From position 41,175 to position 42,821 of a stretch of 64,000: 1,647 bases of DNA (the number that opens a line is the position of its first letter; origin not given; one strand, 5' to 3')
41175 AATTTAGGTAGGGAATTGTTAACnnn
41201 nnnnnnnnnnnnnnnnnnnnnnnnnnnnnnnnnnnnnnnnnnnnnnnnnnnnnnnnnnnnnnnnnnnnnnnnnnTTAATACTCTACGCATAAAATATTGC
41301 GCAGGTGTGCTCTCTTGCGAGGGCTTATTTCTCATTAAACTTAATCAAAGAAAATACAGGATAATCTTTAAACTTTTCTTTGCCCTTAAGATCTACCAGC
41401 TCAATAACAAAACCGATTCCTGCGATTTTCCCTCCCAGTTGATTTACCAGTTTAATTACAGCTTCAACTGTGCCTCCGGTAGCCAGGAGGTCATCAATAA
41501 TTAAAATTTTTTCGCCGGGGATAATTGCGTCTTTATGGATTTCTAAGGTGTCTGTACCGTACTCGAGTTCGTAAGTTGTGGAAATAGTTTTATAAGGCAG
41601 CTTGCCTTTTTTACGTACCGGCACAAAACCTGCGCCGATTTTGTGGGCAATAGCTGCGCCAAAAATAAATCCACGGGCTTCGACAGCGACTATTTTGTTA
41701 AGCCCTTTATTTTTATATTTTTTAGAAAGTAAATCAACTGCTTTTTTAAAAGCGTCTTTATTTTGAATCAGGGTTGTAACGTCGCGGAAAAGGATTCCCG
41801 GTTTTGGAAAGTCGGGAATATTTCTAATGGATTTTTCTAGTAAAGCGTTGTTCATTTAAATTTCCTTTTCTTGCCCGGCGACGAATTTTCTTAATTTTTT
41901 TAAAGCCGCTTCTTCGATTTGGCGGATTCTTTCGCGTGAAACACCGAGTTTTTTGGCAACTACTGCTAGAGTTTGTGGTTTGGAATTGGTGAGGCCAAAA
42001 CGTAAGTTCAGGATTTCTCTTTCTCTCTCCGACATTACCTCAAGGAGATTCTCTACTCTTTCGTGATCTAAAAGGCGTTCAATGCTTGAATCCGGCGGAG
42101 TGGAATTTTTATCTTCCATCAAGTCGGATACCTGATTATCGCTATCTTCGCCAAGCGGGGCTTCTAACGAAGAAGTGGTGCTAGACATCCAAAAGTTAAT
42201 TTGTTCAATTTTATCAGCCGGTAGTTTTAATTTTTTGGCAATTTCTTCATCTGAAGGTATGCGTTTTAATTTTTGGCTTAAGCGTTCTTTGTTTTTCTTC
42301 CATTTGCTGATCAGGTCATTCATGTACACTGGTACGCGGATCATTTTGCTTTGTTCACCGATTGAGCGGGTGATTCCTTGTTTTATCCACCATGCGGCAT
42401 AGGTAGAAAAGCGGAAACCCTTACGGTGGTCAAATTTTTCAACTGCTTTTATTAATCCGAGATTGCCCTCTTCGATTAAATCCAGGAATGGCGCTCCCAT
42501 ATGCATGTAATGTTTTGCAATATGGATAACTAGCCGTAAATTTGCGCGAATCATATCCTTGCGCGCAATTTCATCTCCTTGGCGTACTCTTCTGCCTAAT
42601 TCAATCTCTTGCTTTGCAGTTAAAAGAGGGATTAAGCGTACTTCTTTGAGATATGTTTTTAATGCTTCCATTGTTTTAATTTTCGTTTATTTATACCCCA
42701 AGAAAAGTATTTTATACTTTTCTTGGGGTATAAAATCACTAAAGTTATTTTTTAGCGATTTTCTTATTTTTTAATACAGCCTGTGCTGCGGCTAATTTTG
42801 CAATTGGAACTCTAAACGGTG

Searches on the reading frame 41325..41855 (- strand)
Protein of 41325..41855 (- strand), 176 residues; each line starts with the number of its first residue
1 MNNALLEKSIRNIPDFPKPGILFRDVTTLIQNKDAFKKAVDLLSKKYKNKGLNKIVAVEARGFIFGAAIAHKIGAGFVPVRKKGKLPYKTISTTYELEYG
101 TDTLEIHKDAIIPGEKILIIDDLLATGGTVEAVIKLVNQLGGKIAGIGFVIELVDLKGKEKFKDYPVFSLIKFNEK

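Call 23: search_protein_families(library=pfam, proteins=[window:41325-41855:-])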
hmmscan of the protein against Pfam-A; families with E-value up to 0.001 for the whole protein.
window:41325-41855:- (176 aa): 1 family
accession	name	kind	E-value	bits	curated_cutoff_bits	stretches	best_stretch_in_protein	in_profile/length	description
PF00156.33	Pribosyltran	-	4.6e-16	59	26.3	1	30-172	6-145/158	Phosphoribosyl transferase domain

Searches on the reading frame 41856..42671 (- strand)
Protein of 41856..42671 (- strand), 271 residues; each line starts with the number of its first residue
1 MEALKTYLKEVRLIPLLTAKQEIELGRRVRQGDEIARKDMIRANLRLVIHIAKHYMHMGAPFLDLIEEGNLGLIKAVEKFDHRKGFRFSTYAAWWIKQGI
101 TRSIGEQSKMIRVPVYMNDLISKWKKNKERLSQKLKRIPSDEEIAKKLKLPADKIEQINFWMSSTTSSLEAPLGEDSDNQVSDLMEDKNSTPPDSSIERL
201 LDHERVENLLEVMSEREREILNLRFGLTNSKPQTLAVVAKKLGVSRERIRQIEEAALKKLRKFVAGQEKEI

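Call 23: search_protein_families(library=pfam, proteins=[window:41856-42671:-])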
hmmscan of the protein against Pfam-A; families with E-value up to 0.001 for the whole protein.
window:41856-42671:- (271 aa): 4 families
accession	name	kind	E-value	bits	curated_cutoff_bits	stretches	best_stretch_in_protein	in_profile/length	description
PF04542.20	Sigma70_r2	-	3.5e-19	68.8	24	1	40-107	1-68/71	Sigma-70 region 2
PF04545.22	Sigma70_r4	-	1.7e-17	63.1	24.1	1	209-262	1-50/50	Sigma-70, region 4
PF04539.22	Sigma70_r3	-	6.8e-16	58.6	25.3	1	120-194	2-76/78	Sigma-70 region 3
PF00140.25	Sigma70_r1_2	-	4.4e-12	46.2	22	1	3-34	2-33/34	Sigma-70 factor, region 1.2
